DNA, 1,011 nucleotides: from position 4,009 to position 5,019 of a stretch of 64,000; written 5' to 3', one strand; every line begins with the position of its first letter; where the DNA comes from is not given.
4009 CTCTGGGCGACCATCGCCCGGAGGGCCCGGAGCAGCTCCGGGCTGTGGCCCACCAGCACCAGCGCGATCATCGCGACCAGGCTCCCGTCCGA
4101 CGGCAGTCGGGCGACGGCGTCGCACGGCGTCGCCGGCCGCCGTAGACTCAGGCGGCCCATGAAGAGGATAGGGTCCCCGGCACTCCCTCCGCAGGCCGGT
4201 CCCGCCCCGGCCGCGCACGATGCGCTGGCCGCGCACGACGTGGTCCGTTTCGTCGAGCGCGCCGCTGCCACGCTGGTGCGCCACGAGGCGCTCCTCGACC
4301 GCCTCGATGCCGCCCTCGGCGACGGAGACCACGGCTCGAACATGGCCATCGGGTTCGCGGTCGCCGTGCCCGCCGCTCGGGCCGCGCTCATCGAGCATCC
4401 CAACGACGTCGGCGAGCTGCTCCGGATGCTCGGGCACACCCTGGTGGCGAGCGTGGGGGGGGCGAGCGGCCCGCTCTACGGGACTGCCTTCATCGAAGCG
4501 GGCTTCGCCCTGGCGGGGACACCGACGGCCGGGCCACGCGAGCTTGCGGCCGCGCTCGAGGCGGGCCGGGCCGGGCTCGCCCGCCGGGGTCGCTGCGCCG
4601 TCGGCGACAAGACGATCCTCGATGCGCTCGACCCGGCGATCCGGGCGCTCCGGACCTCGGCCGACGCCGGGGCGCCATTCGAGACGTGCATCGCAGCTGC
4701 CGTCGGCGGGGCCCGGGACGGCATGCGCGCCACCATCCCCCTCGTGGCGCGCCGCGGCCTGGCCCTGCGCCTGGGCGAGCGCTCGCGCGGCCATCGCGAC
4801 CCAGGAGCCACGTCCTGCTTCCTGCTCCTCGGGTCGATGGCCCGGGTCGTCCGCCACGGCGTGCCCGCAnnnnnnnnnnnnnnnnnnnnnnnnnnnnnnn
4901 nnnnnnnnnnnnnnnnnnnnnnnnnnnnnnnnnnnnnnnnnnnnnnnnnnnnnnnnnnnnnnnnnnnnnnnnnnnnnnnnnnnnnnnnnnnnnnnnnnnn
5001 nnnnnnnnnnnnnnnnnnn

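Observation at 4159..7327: Dak2/DhaL-family protein translationally coupled to a soluble GAF-PAS histidine kinase and an OmpR regulator: a candidate DhaL-sensing two-component system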

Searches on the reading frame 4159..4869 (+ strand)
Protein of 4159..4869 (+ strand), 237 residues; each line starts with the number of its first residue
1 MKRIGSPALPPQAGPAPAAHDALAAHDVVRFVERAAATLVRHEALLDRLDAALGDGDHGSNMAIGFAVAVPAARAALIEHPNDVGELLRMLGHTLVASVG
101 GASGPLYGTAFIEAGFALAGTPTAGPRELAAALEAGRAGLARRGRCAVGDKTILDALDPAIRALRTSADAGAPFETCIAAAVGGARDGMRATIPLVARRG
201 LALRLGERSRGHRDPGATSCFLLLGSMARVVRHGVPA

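Call 6: search_protein_families(library=pfam, proteins=[window:4159-4869:+], max_evalue=0.01)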
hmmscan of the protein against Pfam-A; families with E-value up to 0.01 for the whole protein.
window:4159-4869:+ (237 aa): 1 family
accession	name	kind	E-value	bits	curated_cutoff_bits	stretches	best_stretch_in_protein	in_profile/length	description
PF02734.22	Dak2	-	4.1e-45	154.2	27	1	53-228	2-173/174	DAK2 domain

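Call 7: search_protein_families(library=ncbifam, proteins=[window:4159-4869:+], max_evalue=0.01)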
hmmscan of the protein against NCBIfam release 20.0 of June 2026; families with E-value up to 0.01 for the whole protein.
window:4159-4869:+ (237 aa): 4 families
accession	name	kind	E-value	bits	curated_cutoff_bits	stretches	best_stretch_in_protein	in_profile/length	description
TIGR02365.1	dha_L_ycgS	equivalog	1.1e-49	168.9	138.3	1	30-227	3-194/196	dihydroxyacetone kinase subunit DhaL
NF011049.0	PRK14479.1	subfamily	1.2e-48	166.1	492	1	19-232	355-567/568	dihydroxyacetone kinase family protein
TIGR02361.1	dak_ATP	equivalog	1e-22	80.5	574.95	1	24-224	381-579/583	glycerone kinase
TIGR03599.1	YloV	subfamily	0.00014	20.5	396.1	1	32-192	5-162/530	DAK2 domain fusion protein YloV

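Call 9: find_homologous_proteins(query=window:4159-4869:+)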
Query window:4159-4869:+ (237 aa): 3122 proteins with E <= 0.001 among 8000 candidates; the best 120 are listed.
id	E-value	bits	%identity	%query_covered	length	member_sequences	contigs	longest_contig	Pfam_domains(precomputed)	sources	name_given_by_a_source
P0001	4.9e-139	479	98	100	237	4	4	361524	PF02734.23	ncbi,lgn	-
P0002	2.4e-107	376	81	98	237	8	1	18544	PF02734.23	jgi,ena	-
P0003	1.5e-106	373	80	99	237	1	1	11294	PF02734.23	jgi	jgi:dihydroxyacetone kinase-like protein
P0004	1.0e-104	367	79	99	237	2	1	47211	PF02734.23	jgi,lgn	-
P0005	9.4e-104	364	80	97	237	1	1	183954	PF02734.23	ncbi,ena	-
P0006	2.0e-103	363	78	99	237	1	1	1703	PF02734.23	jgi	jgi:dihydroxyacetone kinase-like protein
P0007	9.2e-103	361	80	93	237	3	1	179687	PF02734.23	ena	-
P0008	1.7e-102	360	80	97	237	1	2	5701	PF02734.23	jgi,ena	-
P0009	1.8e-102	360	79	97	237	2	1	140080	PF02734.23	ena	-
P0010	7.0e-101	355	76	98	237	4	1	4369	PF02734.23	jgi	jgi:dihydroxyacetone kinase-like protein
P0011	1.2e-100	354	81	92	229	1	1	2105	PF02734.23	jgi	jgi:dihydroxyacetone kinase-like protein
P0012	1.5e-100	354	77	97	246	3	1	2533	PF02734.23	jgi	jgi:dihydroxyacetone kinase-like protein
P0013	3.2e-100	353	76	99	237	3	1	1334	PF02734.23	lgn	-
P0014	3.3e-100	352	78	99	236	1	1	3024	PF02734.23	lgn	-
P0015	8.7e-100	351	74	99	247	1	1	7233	PF02734.23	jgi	-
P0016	9.4e-100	351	77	97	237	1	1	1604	PF02734.23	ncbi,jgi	jgi:dihydroxyacetone kinase-like protein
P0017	1.8e-99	350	76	98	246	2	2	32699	PF02734.23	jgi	jgi:dihydroxyacetone kinase-like protein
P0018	2.3e-99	350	79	97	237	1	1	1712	PF02734.23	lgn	-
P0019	3.2e-99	349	75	100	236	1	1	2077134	PF02734.23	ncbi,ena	-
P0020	3.2e-99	349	77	97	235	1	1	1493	PF02734.23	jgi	jgi:dihydroxyacetone kinase-like protein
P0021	4.5e-99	349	75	97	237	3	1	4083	PF02734.23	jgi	jgi:dihydroxyacetone kinase-like protein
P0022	7.5e-99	348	77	97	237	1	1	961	PF02734.23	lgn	-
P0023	8.8e-99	348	76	96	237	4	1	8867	PF02734.23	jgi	jgi:phosphoenolpyruvate---glycerone phosphotransferase subunit DhaL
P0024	1.2e-98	347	77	98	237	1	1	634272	PF02734.23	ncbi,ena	-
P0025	1.3e-98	347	77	97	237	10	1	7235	PF02734.23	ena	-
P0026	1.5e-98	347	78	97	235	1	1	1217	PF02734.23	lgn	-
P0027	3.5e-98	346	81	88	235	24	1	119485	PF02734.23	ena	-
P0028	4.8e-98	345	82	88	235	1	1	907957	PF02734.23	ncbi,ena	-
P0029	6.4e-98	345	76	97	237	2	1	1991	PF02734.23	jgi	jgi:phosphoenolpyruvate---glycerone phosphotransferase subunit DhaL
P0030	7.7e-98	345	77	98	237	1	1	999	PF02734.23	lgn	-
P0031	8.3e-98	345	77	97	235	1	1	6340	PF02734.23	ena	-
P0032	1.5e-97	344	75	97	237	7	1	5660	PF02734.23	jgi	jgi:dihydroxyacetone kinase-like protein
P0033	1.9e-97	343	75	97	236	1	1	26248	PF02734.23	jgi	jgi:dihydroxyacetone kinase-like protein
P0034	2.4e-97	343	77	97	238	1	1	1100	PF02734.23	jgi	jgi:phosphoenolpyruvate---glycerone phosphotransferase subunit DhaL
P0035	3.5e-97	343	76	97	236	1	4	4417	PF02734.23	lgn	-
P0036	5.6e-97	342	80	88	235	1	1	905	PF02734.23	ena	-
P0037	6.2e-97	342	75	99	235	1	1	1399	PF02734.23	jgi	jgi:dihydroxyacetone kinase-like protein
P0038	7.7e-97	341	76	99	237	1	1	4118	PF02734.23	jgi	jgi:dihydroxyacetone kinase-like protein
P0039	8.3e-97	341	82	84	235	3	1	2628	PF02734.23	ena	-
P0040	1.1e-96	341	75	97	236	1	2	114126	PF02734.23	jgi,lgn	jgi:dihydroxyacetone kinase-like protein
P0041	1.3e-96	341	77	96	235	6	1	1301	PF02734.23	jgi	jgi:phosphoenolpyruvate---glycerone phosphotransferase subunit DhaL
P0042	1.4e-96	341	76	97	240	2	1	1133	PF02734.23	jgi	jgi:dihydroxyacetone kinase-like protein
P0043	1.5e-96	340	76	97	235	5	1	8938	PF02734.23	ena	-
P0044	1.7e-96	340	76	97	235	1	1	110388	PF02734.23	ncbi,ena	-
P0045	2.1e-96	340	76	97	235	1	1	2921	PF02734.23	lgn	-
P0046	2.7e-96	340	75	100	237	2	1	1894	PF02734.23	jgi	jgi:phosphoenolpyruvate---glycerone phosphotransferase subunit DhaL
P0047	3.4e-96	339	76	99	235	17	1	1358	PF02734.23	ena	-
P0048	3.5e-96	339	77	97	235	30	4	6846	PF02734.23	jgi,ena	-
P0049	3.7e-96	339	76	97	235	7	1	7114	PF02734.23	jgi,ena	jgi:dihydroxyacetone kinase-like protein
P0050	4.7e-96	339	76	97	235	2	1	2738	PF02734.23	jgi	jgi:dihydroxyacetone kinase-like protein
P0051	5.6e-96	339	81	88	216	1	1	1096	PF02734.23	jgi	jgi:dihydroxyacetone kinase-like protein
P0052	8.8e-96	338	77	97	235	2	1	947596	PF02734.23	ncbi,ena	-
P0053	1.2e-95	338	76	97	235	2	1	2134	PF02734.23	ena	-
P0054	1.6e-95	337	75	97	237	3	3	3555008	PF02734.23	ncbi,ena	-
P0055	2.0e-95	337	76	97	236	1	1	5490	PF02734.23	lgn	-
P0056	2.3e-95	337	77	97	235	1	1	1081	PF02734.23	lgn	-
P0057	2.5e-95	337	74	98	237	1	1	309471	PF02734.23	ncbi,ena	-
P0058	3.2e-95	336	76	97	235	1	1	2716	PF02734.23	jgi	jgi:dihydroxyacetone kinase-like protein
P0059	3.9e-95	336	76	97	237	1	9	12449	PF02734.23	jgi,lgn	jgi:dihydroxyacetone kinase-like protein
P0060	4.5e-95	336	76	97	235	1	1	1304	PF02734.23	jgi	jgi:dihydroxyacetone kinase-like protein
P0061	4.5e-95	336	80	87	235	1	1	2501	PF02734.23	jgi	jgi:phosphoenolpyruvate---glycerone phosphotransferase subunit DhaL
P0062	4.7e-95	336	75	99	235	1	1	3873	PF02734.23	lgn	-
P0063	6.7e-95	335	75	97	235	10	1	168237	PF02734.23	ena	-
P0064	6.9e-95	335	74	97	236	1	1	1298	PF02734.23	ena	-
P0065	1.2e-94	334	78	91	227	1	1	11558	PF02734.23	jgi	jgi:dihydroxyacetone kinase-like protein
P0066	1.4e-94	334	76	97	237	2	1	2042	PF02734.23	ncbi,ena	-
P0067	1.8e-94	334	74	97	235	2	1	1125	PF02734.23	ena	-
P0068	3.4e-94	333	75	97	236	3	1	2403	PF02734.23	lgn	-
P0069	9.7e-94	331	79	89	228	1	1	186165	PF02734.23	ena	-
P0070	1.0e-93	331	73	100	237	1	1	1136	PF02734.23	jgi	-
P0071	3.3e-93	330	81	85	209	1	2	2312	PF02734.23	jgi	-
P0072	6.4e-93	329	75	97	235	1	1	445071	PF02734.23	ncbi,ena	-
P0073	1.1e-92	328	73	97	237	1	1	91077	PF02734.23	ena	-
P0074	1.3e-92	328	71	99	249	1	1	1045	PF02734.23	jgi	jgi:dihydroxyacetone kinase-like protein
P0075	1.6e-92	327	81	85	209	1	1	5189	PF02734.23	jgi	jgi:dihydroxyacetone kinase-like protein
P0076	2.1e-92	327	73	97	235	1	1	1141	PF02734.23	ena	-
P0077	2.7e-92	327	75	95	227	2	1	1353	PF02734.23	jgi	jgi:dihydroxyacetone kinase-like protein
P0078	1.7e-91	324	76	91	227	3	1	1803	PF02734.23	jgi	jgi:dihydroxyacetone kinase-like protein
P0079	6.6e-91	322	77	89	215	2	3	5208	PF02734.23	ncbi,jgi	jgi:dihydroxyacetone kinase-like protein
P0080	1.2e-90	321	72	99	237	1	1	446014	PF02734.23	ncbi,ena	-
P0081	1.3e-90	321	72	99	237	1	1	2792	PF02734.23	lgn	-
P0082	3.8e-90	320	80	85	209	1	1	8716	PF02734.23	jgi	-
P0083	1.1e-89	318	71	96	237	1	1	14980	PF02734.23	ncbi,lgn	-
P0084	4.4e-89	316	73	93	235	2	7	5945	PF02734.23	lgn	-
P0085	2.0e-87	311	71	93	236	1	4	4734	PF02734.23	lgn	-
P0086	5.7e-87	309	70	100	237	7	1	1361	PF02734.23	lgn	-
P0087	1.6e-83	298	70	93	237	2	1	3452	PF02734.23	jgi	jgi:dihydroxyacetone kinase-like protein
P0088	9.1e-76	273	62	99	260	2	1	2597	PF02734.23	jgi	jgi:dihydroxyacetone kinase-like protein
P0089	6.4e-74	266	65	90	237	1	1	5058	PF02734.23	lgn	-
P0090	9.2e-74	266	69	86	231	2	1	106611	PF02734.23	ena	-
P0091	9.3e-74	266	66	91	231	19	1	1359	PF02734.23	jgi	jgi:dihydroxyacetone kinase-like protein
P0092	2.1e-73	265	63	95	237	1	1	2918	PF02734.23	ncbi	-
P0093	2.4e-73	265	70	86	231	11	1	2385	PF02734.23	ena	-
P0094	3.4e-73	264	66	89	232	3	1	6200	PF02734.23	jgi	jgi:dihydroxyacetone kinase-like protein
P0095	3.4e-73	264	67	86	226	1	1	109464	PF02734.23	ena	-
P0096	3.5e-73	264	68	87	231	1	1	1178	PF02734.23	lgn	-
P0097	6.5e-73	263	67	87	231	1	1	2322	PF02734.23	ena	-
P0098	7.7e-73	263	68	86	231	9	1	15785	PF02734.23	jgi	jgi:dihydroxyacetone kinase-like protein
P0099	8.3e-73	263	67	87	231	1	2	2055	PF02734.23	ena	-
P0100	1.1e-72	262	67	87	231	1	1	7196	PF02734.23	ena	-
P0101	1.1e-72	262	67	87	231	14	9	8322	PF02734.23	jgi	jgi:dihydroxyacetone kinase-like protein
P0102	1.1e-72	262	67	87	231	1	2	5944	PF02734.23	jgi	jgi:dihydroxyacetone kinase-like protein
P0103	1.5e-72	262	67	86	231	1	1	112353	PF02734.23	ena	-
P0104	1.5e-72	262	68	79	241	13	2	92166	PF02734.23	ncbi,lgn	-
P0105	1.5e-72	262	68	86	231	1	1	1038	PF02734.23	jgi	-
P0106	1.9e-72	262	69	86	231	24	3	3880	PF02734.23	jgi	jgi:dihydroxyacetone kinase-like protein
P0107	1.9e-72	262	67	86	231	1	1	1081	PF02734.23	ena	-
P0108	2.0e-72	262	67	87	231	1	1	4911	PF02734.23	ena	-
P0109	2.6e-72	261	67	86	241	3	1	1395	PF02734.23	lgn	-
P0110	4.8e-72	260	65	94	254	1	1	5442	PF02734.23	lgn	-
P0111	1.2e-71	259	66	86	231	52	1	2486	PF02734.23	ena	-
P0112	1.7e-71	259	67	86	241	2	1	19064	PF02734.23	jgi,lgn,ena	-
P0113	1.9e-71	258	66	85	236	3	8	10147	PF02734.23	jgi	jgi:dihydroxyacetone kinase-like protein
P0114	3.1e-71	258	65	91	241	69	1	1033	PF02734.23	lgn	-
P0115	3.4e-71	258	67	86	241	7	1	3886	PF02734.23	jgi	-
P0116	3.9e-71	257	65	89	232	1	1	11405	PF02734.23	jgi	jgi:dihydroxyacetone kinase-like protein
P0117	4.2e-71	257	67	84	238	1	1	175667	PF02734.23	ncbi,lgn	-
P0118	4.6e-71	257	65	93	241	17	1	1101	PF02734.23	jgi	jgi:dihydroxyacetone kinase-like protein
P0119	5.3e-71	257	66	86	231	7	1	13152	PF02734.23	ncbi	-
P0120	1.4e-70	256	64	89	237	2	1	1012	PF02734.23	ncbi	-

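Call 10: find_encoding_contigs(protein=P0001, flank=8000, max_places=3)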
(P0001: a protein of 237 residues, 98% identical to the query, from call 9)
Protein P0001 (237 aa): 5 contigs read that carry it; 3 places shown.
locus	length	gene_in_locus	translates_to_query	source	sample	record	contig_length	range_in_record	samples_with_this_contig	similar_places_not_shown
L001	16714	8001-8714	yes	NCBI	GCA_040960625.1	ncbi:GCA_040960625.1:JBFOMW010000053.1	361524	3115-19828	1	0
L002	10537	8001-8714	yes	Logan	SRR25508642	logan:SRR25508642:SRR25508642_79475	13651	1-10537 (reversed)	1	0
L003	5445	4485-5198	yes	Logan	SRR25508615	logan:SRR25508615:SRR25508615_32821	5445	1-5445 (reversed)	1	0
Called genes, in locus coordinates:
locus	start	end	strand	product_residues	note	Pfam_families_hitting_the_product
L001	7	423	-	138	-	PF01127:Sdh_cyt, PF02300:Fumarate_red_C (weak)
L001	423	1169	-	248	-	PF13085:Fer2_3, PF13187:Fer4_9 (faint), PF13183:Fer4_8, PF13534:Fer4_17 (weak)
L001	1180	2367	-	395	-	PF00890:FAD_binding_2 (faint), PF01266:DAO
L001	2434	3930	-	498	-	PF00370:FGGY_N, PF02782:FGGY_C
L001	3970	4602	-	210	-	PF02734:Dak2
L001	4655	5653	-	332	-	PF02733:Dak1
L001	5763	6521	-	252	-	PF00230:MIP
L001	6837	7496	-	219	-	PF02734:Dak2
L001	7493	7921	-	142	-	PF03610:EIIA-man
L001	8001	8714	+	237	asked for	PF02734:Dak2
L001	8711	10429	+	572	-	PF00989:PAS (weak), PF13426:PAS_9 (weak), PF00512:HisKA, PF02518:HATPase_c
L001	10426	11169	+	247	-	PF00072:Response_reg, PF00486:Trans_reg_C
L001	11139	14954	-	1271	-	PF17757:UvrB_inter, PF02559:CarD_TRCF_RID, PF00270:DEAD, PF04851:ResIII (weak), PF00271:Helicase_C, PF03461:TRCF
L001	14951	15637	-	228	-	PF01195:Pept_tRNA_hydro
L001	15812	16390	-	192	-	PF02130:YbeY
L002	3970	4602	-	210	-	PF02734:Dak2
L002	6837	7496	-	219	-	PF02734:Dak2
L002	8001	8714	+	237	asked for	PF02734:Dak2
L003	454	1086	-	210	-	PF02734:Dak2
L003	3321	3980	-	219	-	PF02734:Dak2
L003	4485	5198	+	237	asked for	PF02734:Dak2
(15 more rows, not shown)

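Call 11: find_encoding_contigs(protein=P0054, flank=8000, max_places=3)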
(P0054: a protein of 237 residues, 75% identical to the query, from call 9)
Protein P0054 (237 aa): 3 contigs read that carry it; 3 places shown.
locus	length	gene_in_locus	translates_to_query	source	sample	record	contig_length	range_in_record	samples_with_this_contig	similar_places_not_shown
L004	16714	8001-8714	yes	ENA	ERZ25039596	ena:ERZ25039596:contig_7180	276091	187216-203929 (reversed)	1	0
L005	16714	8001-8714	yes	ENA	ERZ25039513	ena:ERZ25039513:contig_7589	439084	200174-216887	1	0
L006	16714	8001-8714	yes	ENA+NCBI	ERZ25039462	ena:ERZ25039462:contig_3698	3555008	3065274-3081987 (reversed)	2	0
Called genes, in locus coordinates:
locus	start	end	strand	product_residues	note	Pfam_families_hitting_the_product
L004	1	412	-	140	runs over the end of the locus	PF01127:Sdh_cyt, PF02300:Fumarate_red_C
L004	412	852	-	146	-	PF13187:Fer4_9 (faint), PF12838:Fer4_7 (faint), PF13237:Fer4_10 (weak), PF00037:Fer4 (faint), PF13183:Fer4_8, PF13534:Fer4_17 (weak)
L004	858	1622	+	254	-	-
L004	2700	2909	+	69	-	-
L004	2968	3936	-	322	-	PF00370:FGGY_N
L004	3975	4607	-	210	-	PF02734:Dak2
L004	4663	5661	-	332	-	PF02733:Dak1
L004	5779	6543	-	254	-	PF00230:MIP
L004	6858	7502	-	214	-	PF02734:Dak2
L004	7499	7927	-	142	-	PF03610:EIIA-man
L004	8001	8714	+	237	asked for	PF02734:Dak2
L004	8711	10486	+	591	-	PF00512:HisKA, PF02518:HATPase_c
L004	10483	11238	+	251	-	PF00072:Response_reg, PF00486:Trans_reg_C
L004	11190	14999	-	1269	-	PF17757:UvrB_inter, PF02559:CarD_TRCF_RID, PF00270:DEAD, PF04851:ResIII (weak), PF00271:Helicase_C, PF03461:TRCF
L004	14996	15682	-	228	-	PF01195:Pept_tRNA_hydro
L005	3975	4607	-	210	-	PF02734:Dak2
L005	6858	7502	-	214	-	PF02734:Dak2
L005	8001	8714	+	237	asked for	PF02734:Dak2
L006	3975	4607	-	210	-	PF02734:Dak2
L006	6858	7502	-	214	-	PF02734:Dak2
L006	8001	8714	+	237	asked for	PF02734:Dak2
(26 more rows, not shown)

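Call 12: find_encoding_contigs(protein=P0117, flank=8000, max_places=3)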
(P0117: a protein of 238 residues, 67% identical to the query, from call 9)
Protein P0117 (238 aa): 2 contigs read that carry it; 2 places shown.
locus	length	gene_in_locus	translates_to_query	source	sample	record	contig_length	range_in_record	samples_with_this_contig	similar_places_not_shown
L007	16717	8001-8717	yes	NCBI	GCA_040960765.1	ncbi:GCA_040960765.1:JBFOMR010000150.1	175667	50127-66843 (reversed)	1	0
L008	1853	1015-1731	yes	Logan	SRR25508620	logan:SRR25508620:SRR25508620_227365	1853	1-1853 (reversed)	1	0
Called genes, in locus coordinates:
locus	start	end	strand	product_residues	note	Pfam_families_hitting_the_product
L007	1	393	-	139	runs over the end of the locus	PF01127:Sdh_cyt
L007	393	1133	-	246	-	PF13085:Fer2_3, PF13187:Fer4_9 (faint), PF13183:Fer4_8, PF13534:Fer4_17 (weak)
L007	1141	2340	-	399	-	PF00890:FAD_binding_2, PF01266:DAO, PF01494:FAD_binding_3 (faint)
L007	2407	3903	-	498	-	PF00370:FGGY_N, PF02782:FGGY_C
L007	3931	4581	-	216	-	PF02734:Dak2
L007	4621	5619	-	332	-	PF02733:Dak1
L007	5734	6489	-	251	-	PF00230:MIP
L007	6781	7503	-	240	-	PF02734:Dak2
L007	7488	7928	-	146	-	PF03610:EIIA-man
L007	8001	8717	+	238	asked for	PF02734:Dak2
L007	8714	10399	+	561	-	PF13581:HATPase_c_2 (faint), PF13188:PAS_8 (weak), PF00512:HisKA, PF02518:HATPase_c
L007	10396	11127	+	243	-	PF00072:Response_reg, PF00486:Trans_reg_C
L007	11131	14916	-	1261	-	PF17757:UvrB_inter, PF02559:CarD_TRCF_RID, PF00270:DEAD, PF04851:ResIII (weak), PF00271:Helicase_C, PF03461:TRCF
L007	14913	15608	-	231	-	PF01195:Pept_tRNA_hydro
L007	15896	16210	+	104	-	PF12802:MarR_2, PF01047:MarR (weak), PF13601:HTH_34 (weak)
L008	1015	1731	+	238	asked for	PF02734:Dak2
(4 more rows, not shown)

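Call 15: search_solved_structures(query=window:4159-4869:+, max_evalue=0.001, show_alignments=2)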
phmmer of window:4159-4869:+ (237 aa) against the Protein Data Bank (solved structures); distinct sequences matched with E-value up to 0.001: 6.
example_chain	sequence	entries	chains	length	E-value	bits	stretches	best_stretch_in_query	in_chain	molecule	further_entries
3pnl_B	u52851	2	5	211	1.3e-34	123.1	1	24-229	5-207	PTS-dependent dihydroxyacetone kinase, ADP-binding subunit dhaL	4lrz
2btd_A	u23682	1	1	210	1.6e-34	122.8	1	27-229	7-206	PTS-DEPENDENT DIHYDROXYACETONE KINASE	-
3cr3_A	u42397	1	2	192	1.3e-24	90.4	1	39-231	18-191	PTS-dependent dihydroxyacetone kinase, ADP-binding subunit dhaL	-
1un9_A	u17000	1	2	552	5.9e-12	49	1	28-228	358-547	DIHYDROXYACETONE KINASE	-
1un8_A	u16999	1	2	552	8.1e-12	48.5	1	28-227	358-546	DIHYDROXYACETONE KINASE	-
26vk_A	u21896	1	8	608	9.4e-08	35.2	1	32-208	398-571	Dihydroxyacetone kinase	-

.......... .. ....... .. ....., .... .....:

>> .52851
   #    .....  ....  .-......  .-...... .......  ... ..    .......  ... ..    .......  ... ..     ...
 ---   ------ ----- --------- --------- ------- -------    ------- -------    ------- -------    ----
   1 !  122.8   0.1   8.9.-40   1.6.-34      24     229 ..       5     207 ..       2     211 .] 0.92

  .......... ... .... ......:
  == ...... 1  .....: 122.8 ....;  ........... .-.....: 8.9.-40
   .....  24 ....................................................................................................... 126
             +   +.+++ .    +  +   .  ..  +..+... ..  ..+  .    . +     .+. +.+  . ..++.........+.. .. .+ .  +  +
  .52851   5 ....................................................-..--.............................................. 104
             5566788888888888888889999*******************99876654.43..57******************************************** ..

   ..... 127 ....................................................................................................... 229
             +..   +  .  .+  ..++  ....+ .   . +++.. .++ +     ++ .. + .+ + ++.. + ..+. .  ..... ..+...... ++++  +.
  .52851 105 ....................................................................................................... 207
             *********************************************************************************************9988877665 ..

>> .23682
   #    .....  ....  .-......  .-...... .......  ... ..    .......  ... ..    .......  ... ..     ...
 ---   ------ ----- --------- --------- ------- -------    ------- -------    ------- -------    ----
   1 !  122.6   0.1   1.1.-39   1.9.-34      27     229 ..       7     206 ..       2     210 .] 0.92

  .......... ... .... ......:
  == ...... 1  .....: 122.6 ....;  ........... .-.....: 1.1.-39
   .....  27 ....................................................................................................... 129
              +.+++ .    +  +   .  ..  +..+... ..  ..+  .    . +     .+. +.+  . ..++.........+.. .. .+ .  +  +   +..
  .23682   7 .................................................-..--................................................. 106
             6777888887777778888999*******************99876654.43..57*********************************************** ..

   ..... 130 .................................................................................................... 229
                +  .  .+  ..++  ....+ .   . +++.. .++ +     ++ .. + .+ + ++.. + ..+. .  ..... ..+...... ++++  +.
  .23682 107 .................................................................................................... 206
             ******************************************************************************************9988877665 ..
